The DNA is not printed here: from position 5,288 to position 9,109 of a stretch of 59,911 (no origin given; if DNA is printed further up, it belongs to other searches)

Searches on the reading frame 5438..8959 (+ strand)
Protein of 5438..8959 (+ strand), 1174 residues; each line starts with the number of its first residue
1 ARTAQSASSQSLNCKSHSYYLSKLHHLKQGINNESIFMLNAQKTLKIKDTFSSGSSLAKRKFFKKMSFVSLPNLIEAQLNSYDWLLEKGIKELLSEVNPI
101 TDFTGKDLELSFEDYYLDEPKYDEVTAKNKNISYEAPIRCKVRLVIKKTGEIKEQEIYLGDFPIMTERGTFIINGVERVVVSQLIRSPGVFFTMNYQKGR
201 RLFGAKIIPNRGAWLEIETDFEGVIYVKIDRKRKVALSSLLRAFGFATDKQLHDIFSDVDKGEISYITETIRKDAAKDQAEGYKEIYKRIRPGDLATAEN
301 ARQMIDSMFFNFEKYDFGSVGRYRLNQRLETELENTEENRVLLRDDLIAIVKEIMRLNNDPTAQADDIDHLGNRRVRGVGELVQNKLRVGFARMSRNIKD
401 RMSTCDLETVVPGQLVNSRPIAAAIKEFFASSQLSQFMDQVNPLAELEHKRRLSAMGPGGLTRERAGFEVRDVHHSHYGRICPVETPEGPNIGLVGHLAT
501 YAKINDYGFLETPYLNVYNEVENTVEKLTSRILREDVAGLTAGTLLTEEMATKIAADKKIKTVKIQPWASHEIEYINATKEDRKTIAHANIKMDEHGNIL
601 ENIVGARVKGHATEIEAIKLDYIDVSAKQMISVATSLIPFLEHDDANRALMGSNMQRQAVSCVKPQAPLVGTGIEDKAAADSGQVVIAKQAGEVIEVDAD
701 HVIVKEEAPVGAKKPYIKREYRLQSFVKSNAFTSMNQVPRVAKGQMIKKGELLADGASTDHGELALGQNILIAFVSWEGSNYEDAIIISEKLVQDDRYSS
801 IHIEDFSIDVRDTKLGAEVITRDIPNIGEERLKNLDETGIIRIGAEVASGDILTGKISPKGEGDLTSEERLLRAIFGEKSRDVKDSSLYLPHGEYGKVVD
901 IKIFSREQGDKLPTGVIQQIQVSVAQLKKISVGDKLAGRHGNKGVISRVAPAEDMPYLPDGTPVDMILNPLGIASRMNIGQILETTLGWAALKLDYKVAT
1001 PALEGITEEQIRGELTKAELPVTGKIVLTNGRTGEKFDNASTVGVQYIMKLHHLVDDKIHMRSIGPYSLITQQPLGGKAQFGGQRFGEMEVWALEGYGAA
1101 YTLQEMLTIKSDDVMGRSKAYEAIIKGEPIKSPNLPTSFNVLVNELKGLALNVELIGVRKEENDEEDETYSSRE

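Call 6: search_protein_families(library=pfam, proteins=[window:5438-8959:+], max_evalue=0.01)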
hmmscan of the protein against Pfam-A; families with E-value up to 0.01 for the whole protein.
window:5438-8959:+ (1174 aa): 6 families
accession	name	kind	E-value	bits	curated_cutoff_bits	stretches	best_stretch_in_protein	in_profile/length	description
PF00562.33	RNA_pol_Rpb2_6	-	1.2e-117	393.6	23.4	1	687-1080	1-373/373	RNA polymerase Rpb2, domain 6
PF04565.21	RNA_pol_Rpb2_3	-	4.4e-30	104.1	21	1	436-504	1-68/68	RNA polymerase Rpb2, domain 3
PF04560.25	RNA_pol_Rpb2_7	-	1.6e-25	89.8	32.1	1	1082-1156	1-85/87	RNA polymerase Rpb2, domain 7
PF04561.19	RNA_pol_Rpb2_2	-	5.3e-25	88.6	21.7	1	186-377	1-190/190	RNA polymerase Rpb2, domain 2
PF04563.20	RNA_pol_Rpb2_1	-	7.5e-22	78.3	28.2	1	73-422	1-202/203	RNA polymerase beta subunit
PF10385.14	RNA_pol_Rpb2_45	-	7.1e-15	55.3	28.2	1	570-626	10-66/66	RNA polymerase beta subunit external 1 domain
